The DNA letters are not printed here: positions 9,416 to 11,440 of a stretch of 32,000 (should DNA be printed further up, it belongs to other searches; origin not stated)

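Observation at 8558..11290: Apparently soluble periplasmic [NiFe]-hydrogenase with no cytochrome b, Isp or HybAB partner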

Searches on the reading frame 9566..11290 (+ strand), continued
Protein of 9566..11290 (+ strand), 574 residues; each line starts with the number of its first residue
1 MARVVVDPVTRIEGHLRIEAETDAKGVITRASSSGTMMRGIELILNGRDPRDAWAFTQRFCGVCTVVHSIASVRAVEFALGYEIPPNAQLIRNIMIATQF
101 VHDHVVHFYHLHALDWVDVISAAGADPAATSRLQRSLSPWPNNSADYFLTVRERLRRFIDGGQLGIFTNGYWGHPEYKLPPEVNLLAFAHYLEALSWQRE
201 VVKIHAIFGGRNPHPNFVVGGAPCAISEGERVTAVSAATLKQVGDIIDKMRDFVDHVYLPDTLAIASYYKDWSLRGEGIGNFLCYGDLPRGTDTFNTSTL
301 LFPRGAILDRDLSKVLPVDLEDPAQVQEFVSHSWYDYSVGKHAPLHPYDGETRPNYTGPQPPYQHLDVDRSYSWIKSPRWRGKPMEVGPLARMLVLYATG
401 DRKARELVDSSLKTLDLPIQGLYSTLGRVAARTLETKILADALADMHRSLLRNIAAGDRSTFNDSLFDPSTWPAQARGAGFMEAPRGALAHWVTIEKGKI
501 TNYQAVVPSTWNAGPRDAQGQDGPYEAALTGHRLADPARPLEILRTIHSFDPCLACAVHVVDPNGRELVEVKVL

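Call 26: get_annotated_region(hit=H4, flank=9000)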
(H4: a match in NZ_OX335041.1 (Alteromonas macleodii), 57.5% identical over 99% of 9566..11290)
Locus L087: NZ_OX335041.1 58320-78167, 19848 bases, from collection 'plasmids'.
description: Alteromonas macleodii isolate Alteromonas macleodii 83-1 plasmid pAlt83_a, complete sequence
organism: Alteromonas macleodii (NCBI taxid 28108)
taxonomy: Bacteria; Pseudomonadota; Gammaproteobacteria; Alteromonadales; Alteromonadaceae; Alteromonas; Alteromonas macleodii
host: -; source: -; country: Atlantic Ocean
typing (MOB-suite, as given by PLSDB): non-mobilizable; replicon rep_cluster_681
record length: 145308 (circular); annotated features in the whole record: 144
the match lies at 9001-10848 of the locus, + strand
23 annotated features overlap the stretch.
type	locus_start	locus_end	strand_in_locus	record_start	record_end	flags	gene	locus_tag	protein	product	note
CDS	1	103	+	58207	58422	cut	-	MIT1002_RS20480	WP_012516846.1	hypothetical protein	-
CDS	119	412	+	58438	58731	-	-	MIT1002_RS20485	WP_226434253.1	cytochrome c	-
CDS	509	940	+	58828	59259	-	-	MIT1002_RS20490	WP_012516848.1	hypothetical protein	-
CDS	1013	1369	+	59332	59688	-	-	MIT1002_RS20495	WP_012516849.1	hypothetical protein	-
CDS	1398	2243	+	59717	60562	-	-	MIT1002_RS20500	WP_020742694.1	hypothetical protein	-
CDS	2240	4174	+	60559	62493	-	-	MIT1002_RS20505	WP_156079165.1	2Fe-2S iron-sulfur cluster-binding protein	-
CDS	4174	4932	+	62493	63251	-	-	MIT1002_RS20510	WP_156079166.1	hypothetical protein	-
CDS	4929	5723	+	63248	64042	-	-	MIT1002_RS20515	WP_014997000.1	cytochrome c3 family protein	-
CDS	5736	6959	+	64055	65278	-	-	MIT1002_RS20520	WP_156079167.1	hypothetical protein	-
CDS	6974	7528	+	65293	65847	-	-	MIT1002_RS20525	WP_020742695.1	HyaD/HybD family hydrogenase maturation endopeptidase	-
CDS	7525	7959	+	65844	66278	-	-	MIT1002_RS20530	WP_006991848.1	hydrogenase expression/formation C-terminal domain-containing protein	-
CDS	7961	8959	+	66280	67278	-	-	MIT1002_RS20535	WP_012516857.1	hydrogenase small subunit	-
CDS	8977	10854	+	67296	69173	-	-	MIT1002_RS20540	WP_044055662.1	nickel-dependent hydrogenase large subunit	-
CDS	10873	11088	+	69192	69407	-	-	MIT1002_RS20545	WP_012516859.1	hypothetical protein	-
CDS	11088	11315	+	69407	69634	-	-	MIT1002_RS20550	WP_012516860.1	HypC/HybG/HupF family hydrogenase formation chaperone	-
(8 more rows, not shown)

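Call 27: get_annotated_region(hit=H2, flank=9000)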
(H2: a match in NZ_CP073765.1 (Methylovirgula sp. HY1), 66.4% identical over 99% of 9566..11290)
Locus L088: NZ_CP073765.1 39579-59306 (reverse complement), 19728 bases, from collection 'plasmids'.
description: Methylovirgula sp. HY1 plasmid pHY1, complete sequence
organism: Methylovirgula sp. HY1 (NCBI taxid 2822761)
taxonomy: Bacteria; Pseudomonadota; Alphaproteobacteria; Hyphomicrobiales; Beijerinckiaceae; Methylovirgula; Methylovirgula sp. HY1
host: -; source: soil; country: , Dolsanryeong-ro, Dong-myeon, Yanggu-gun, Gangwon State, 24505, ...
typing (MOB-suite, as given by PLSDB): non-mobilizable
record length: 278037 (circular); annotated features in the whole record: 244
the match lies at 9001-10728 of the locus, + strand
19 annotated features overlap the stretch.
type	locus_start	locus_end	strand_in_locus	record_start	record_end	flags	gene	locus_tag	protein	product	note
CDS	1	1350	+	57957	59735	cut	-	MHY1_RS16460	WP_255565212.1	ATP-binding cassette domain-containing protein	-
CDS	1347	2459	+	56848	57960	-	-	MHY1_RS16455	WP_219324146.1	ABC transporter permease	-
CDS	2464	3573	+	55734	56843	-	-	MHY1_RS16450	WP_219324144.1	ABC transporter permease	-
CDS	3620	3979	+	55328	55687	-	-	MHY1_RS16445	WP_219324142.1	carboxymuconolactone decarboxylase family protein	-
CDS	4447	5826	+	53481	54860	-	-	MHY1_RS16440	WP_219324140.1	(Fe-S)-binding protein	-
CDS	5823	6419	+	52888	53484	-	-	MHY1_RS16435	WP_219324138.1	hydrogenase maturation protease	-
CDS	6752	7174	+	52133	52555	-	-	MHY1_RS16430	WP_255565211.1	hydrogenase expression/formation protein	-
CDS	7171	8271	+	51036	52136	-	-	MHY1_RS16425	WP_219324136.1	hydrogenase small subunit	-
CDS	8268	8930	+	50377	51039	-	-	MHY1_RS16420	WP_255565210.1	hypothetical protein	-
CDS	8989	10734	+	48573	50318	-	-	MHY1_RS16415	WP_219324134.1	nickel-dependent hydrogenase large subunit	-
CDS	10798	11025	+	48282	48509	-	-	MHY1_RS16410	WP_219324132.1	hypothetical protein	-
CDS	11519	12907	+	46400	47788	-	-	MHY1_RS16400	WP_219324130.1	hypothetical protein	-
CDS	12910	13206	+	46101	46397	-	-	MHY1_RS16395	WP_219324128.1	HypC/HybG/HupF family hydrogenase formation chaperone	-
CDS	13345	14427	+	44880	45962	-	-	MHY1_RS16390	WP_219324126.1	nickel-dependent hydrogenase large subunit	-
CDS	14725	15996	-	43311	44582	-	-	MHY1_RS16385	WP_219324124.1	GGDEF domain-containing protein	-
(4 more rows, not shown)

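Call 30: search_protein_families(library=pfam, proteins=[L041:9782-11899:+, L072:3797-5314:+, L063:7844-10435:+], max_evalue=1)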
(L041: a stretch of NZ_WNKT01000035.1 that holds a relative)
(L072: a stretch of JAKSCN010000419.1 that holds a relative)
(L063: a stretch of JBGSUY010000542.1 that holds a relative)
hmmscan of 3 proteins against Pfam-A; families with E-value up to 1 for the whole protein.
L041:9782-11899:+ (705 aa): 11 families
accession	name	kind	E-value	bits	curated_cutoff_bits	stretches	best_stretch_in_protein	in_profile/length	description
PF18911.6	PKD_4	-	2.5e-21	76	27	2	107-172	9-74/85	PKD domain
PF11617.13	Cu-binding_MopE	-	6.9e-18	65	27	2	208-234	1-26/30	Putative metal-binding motif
PF00801.26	PKD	-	6.8e-11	42.5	23.5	2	107-170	6-69/80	PKD domain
PF17957.7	Big_7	-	2.1e-07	31.9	24.1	2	448-513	1-68/70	Bacterial Ig domain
PF22352.2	K319L-like_PKD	-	0.00016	22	27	1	108-170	3-72/84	K319L-like, PKD domain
PF16403.11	Bact_surface_Ig-like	-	0.0019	18.6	27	1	501-523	39-61/71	Bacterial surface protein, Ig-like domain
PF22113.1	Mtrc-MtrF_II-IV_dom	-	0.0081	16.1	30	1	555-622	70-130/176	Outer membrane cytochrome MtrC/MtrF-like, domains II/IV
PF11845.13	Tll0287-like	-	0.046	14.6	24.1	0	597-628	84-118/144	Tll0287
PF02330.21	MAM33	-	0.11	12.8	21.9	1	386-460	51-126/212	Mitochondrial glycoprotein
PF09699.15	Paired_CXXCH_1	-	0.21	11.8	20.6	0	55-67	3-15/41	Doubled CXXCH motif (Paired_CXXCH_1)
PF02085.21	Cytochrom_CIII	-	0.89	10.4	22.9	1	568-638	32-97/101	Class III cytochrome C family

L072:3797-5314:+ (505 aa): 9 families
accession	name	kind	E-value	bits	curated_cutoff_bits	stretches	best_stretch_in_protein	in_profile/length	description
PF11617.13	Cu-binding_MopE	-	1.4e-19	70.5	27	2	207-236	1-29/30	Putative metal-binding motif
PF18911.6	PKD_4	-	2.2e-13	50.5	27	1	102-181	9-85/85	PKD domain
PF00801.26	PKD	-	4.5e-08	33.4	23.5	1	104-173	8-75/80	PKD domain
PF17936.7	Big_6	-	9e-06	26.3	27.6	1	438-472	20-53/83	Bacterial Ig domain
PF22352.2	K319L-like_PKD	-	0.00011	22.6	27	1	103-173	3-78/84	K319L-like, PKD domain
PF17803.7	Cadherin_4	-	0.013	16.5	25.1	1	89-158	9-70/71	Bacterial cadherin-like domain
PF17957.7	Big_7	-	0.32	12.1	24.1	1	94-158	1-67/70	Bacterial Ig domain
PF07533.21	BRK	-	0.34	11.1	23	0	351-365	5-19/44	BRK domain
PF00839.22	Cys_rich_FGFR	-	0.5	10.9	22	0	275-296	17-38/58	Cysteine rich repeat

L063:7844-10435:+ (863 aa): 11 families
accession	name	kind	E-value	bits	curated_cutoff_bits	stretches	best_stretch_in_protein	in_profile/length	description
PF17963.7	Big_9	-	5.4e-53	178.3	23.6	3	682-768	1-88/89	Bacterial Ig domain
PF17892.7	Cadherin_5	-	3.8e-37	126.5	26.5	2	681-771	1-98/98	Cadherin-like domain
PF17803.7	Cadherin_4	-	1.3e-29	102.9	25.1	2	672-735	1-67/71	Bacterial cadherin-like domain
PF18911.6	PKD_4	-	5e-17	62.2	27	2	133-198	14-77/85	PKD domain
PF00801.26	PKD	-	1.2e-14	54.4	23.5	2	129-198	7-74/80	PKD domain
PF22352.2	K319L-like_PKD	-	5.8e-12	45.9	27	2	137-197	12-76/84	K319L-like, PKD domain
PF11617.13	Cu-binding_MopE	-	5.9e-10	39.7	27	1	332-361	1-29/30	Putative metal-binding motif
PF16403.11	Bact_surface_Ig-like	-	7.2e-05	23.2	27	0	269-303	39-71/71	Bacterial surface protein, Ig-like domain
PF16184.11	Cadherin_3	-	0.014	15.8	25.5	0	730-769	66-105/106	Cadherin-like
PF21027.3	Sde0182_C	-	0.1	13.6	27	0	142-158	5-22/83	Cellulose-binding protein Sde0182, C-terminal domain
PF17957.7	Big_7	-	0.11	13.6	24.1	1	419-466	30-68/70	Bacterial Ig domain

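Call 31: search_protein_families(library=ncbifam, proteins=[window:9566-11290:+, L041:9782-11899:+], max_evalue=0.01)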
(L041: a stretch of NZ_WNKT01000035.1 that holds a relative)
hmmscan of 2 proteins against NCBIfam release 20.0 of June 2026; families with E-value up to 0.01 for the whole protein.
window:9566-11290:+ (574 aa): 13 families
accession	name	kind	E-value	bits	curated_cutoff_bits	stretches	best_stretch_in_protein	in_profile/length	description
NF007550.0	PRK10170.1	equivalog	3.4e-216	719.2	1101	1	3-573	18-596/597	Ni/Fe-hydrogenase large subunit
NF007778.0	PRK10467.1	equivalog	2.5e-181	603.9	969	1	3-574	4-567/567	hydrogenase 2 large subunit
NF033181.1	NiFeSe_hydrog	equivalog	4.2e-148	494.4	600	1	1-568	1-504/507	nickel-dependent hydrogenase large subunit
NF045518.1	H2_NiFeSe_large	exception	1e-104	351.1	780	2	158-562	115-483/485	NiFeSe hydrogenase large subunit HysA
TIGR03295.1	frhA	equivalog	1e-36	126.8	392.5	2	3-109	4-111/412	coenzyme F420 hydrogenase subunit alpha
NF040828.1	sulfhyd_ShyA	equivalog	3.1e-25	88.9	700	2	9-116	8-115/415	NAD(P)-dependent hydrogenase/sulfhydrogenase 2 subunit alpha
NF041785.2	VhuA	equivalog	4.3e-25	88.1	800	1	1-128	1-125/418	F420-non-reducing hydrogenase Vhu subunit A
NF040832.1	sulfhyd_HydA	equivalog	6.1e-15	55.2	880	2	4-116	5-117/426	NADPH-dependent hydrogenase/sulfhydrogenase 1 subunit alpha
NF004739.1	PRK06075.1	equivalog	1e-07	31.1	360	1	13-108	13-108/384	NADH-quinone oxidoreductase subunit D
TIGR01962.1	NuoD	equivalog_domain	1.5e-07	30.7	459.35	1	13-108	15-110/386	NADH dehydrogenase (quinone) subunit D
NF008974.0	PRK12322.1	equivalog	6.9e-05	22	522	1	14-108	20-114/366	NADH-quinone oxidoreductase subunit D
NF040602.1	F420_dehyd_FpoD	exception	0.0003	19.9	600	1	14-106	21-113/372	F420H2 dehydrogenase subunit FpoD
NF041786.2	VhuU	equivalog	0.00049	19.9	70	1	547-570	15-40/45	F420-non-reducing hydrogenase selenoprotein subunit VhuU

L041:9782-11899:+ (705 aa): 1 family
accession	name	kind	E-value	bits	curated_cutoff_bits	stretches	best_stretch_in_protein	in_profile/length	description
NF045639.1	GCX_COOH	domain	1e-09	38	26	1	670-705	12-47/49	3-coathanger stack domain-containing protein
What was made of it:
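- On c-type cytochrome (for ORF 11306-12100): There is no Pfam or NCBIfam hit (calls 30, 31).
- The module has no detectable similarity to any known cytochrome family in Pfam or NCBIfam (calls 30, 31).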

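Call 35: get_annotated_region(hit=H13, flank=3000)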
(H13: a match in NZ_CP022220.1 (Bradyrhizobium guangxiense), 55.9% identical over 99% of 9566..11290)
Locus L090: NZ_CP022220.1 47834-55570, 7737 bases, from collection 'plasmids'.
description: Bradyrhizobium guangxiense strain CCBAU 53363 plasmid p53363, complete sequence
organism: Bradyrhizobium guangxiense (NCBI taxid 1325115)
taxonomy: Bacteria; Pseudomonadota; Alphaproteobacteria; Hyphomicrobiales; Nitrobacteraceae; Bradyrhizobium; Bradyrhizobium guangxiense
host: -; source: peanut,cell culture,roots; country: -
typing (MOB-suite, as given by PLSDB): mobilizable; relaxase MOBP
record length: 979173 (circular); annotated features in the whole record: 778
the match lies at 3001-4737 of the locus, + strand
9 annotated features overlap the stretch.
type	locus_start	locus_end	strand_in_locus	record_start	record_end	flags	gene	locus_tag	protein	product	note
CDS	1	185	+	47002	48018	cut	-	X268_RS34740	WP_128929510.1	HupU protein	-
CDS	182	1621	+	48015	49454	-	-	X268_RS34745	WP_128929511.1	nickel-dependent hydrogenase large subunit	-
CDS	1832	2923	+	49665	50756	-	-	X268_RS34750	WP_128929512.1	hydrogenase small subunit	-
CDS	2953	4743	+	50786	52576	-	-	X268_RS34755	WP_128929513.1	nickel-dependent hydrogenase large subunit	-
CDS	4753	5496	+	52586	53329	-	cybH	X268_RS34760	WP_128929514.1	Ni/Fe-hydrogenase, b-type cytochrome subunit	GO:0022904 - respiratory electron transport chain [Evidence IEA]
CDS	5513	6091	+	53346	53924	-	-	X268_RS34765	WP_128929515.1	HyaD/HybD family hydrogenase maturation endopeptidase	-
CDS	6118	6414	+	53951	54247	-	-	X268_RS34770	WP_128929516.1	HypC/HybG/HupF family hydrogenase formation chaperone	-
CDS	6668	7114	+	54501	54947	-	-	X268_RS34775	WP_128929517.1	hydrogenase accessory protein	-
CDS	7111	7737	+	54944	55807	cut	-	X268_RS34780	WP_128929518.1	hydrogenase expression/formation protein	-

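Call 50: search_protein_families(library=pfam, proteins=[L030:5938-6597:+, L030:6718-7995:+, L088:8268-8930:+, L088:4447-5826:+, L087:5736-6959:+, L087:4929-5723:+, L087:4174-4932:+, L087:2240-4174:+, L087:10873-11088:+, L086:19843-20241:+], max_evalue=0.01)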
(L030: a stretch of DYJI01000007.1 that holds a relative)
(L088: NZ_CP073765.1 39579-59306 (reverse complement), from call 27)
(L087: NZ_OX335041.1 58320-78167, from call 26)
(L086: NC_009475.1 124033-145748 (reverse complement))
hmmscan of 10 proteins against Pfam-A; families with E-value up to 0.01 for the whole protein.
L030:5938-6597:+ (219 aa): 0 families

L030:6718-7995:+ (425 aa): 13 families
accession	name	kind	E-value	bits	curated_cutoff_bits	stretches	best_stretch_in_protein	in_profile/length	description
PF02754.22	CCG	-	3.8e-15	56.2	20.6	1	305-392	2-84/85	Cysteine-rich domain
PF13183.11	Fer4_8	-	1.4e-11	45.2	27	1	25-110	3-67/68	4Fe-4S dicluster domain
PF13534.11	Fer4_17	-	9.4e-09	36.1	22.2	1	26-110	1-59/61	4Fe-4S dicluster domain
PF12838.12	Fer4_7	-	2e-08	35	27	1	26-110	1-51/52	4Fe-4S dicluster domain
PF00037.32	Fer4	-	3.8e-06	26.9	21.1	1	94-110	5-21/24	4Fe-4S binding domain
PF12837.12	Fer4_6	-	7e-06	26.2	25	1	94-110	6-22/24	4Fe-4S binding domain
PF13237.11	Fer4_10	-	8.4e-06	26.1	25.5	1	94-116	6-22/53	4Fe-4S dicluster domain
PF12797.12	Fer4_2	-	0.00025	21.3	24.5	1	94-109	7-22/22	4Fe-4S binding domain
PF13187.11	Fer4_9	-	0.00047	20.6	27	0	27-110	2-50/52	4Fe-4S dicluster domain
PF12800.12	Fer4_4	-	0.00066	20.3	24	0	25-38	2-15/17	4Fe-4S binding domain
PF14697.11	Fer4_21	-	0.0018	18.8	35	1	91-111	35-55/59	4Fe-4S dicluster domain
PF13746.11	Fer4_18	-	0.0039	17.8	27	0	95-113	59-77/114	4Fe-4S dicluster domain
PF13484.11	Fer4_16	-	0.0059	17.8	30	0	95-109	51-65/66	4Fe-4S double cluster binding domain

L088:8268-8930:+ (220 aa): 1 family
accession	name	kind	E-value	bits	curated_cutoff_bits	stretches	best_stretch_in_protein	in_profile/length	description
PF02665.19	Nitrate_red_gam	-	1.8e-05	24.9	22.9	1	73-166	44-141/217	Nitrate reductase gamma subunit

L088:4447-5826:+ (459 aa): 15 families
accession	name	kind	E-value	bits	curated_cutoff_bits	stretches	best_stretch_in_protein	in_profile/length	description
PF13183.11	Fer4_8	-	6e-10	39.9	27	1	51-136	2-68/68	4Fe-4S dicluster domain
PF02754.22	CCG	-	7e-10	39.3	20.6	1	328-416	1-84/85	Cysteine-rich domain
PF13534.11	Fer4_17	-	1.6e-08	35.4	22.2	1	53-137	1-61/61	4Fe-4S dicluster domain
PF13237.11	Fer4_10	-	2.7e-08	34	25.5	1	120-140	7-22/53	4Fe-4S dicluster domain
PF12837.12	Fer4_6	-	9.1e-08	32.1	25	2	47-64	2-19/24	4Fe-4S binding domain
PF00037.32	Fer4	-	1.1e-07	31.8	21.1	2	50-66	4-20/24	4Fe-4S binding domain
PF12797.12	Fer4_2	-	2.3e-06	27.6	24.5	2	47-64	3-20/22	4Fe-4S binding domain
PF13187.11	Fer4_9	-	7.2e-06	26.4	27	2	53-135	1-50/52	4Fe-4S dicluster domain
PF12838.12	Fer4_7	-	1.2e-05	26.1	27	2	54-136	2-52/52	4Fe-4S dicluster domain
PF13484.11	Fer4_16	-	6.2e-05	24.1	30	0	121-135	1-15/66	4Fe-4S double cluster binding domain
PF13746.11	Fer4_18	-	6.4e-05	23.6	27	1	119-144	58-83/114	4Fe-4S dicluster domain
PF25160.1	LdpA_Fe-S-bd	-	0.0011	19.1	27.6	0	120-136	26-42/49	LdpA Fe-S cluster-binding domain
PF12800.12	Fer4_4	-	0.0012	19.4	24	1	120-135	2-17/17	4Fe-4S binding domain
PF17179.9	Fer4_22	-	0.0015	19.8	27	0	29-67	55-94/95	4Fe-4S dicluster domain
PF14697.11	Fer4_21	-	0.0031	18.1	35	0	50-70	4-28/59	4Fe-4S dicluster domain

L087:5736-6959:+ (407 aa): 0 families

L087:4929-5723:+ (264 aa): 5 families
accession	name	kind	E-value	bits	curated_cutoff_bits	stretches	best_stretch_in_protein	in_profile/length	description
PF02085.21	Cytochrom_CIII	-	3.5e-09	37.3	22.9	2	24-105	8-90/101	Class III cytochrome C family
PF22113.1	Mtrc-MtrF_II-IV_dom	-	4.1e-08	33.4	30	1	63-256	4-172/176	Outer membrane cytochrome MtrC/MtrF-like, domains II/IV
PF14522.11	Cytochrome_C7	-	4.9e-06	26.7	24.8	0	202-251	8-52/67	Cytochrome c7 and related cytochrome c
PF09699.15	Paired_CXXCH_1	-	1.1e-05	25.5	20.6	0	202-249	1-38/41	Doubled CXXCH motif (Paired_CXXCH_1)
PF14537.11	Cytochrom_c3_2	-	1.2e-05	26.1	25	1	46-103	2-70/79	Cytochrome c3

L087:4174-4932:+ (252 aa): 1 family
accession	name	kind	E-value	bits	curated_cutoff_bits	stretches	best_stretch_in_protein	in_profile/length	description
PF03899.21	ATP-synt_I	-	0.0037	18.1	25.1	1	8-98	3-91/99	ATP synthase I chain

L087:2240-4174:+ (644 aa): 4 families
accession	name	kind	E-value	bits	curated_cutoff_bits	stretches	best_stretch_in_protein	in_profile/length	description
PF00175.26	NAD_binding_1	-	3e-20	73.3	22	1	413-519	1-109/109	Oxidoreductase NAD-binding domain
PF00111.32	Fer2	-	2.3e-15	56.7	21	1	568-637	7-77/77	2Fe-2S iron-sulfur cluster binding domain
PF00970.30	FAD_binding_6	-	1.4e-13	51.4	21.1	1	304-402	4-99/99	Oxidoreductase FAD-binding domain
PF08030.17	NAD_binding_6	-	8.3e-05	23.1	22.2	1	409-470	2-73/156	Ferric reductase NAD binding domain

L087:10873-11088:+ (71 aa): 1 family
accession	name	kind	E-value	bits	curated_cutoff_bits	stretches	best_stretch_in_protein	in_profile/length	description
PF01737.22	Ycf9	-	0.002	18.4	22.3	1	14-55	9-53/58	YCF9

L086:19843-20241:+ (132 aa): 1 family
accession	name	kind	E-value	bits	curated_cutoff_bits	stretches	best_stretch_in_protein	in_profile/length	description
PF11604.15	CusF_Ec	-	1.1e-15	57.6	27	1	60-128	1-69/72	Copper binding periplasmic protein CusF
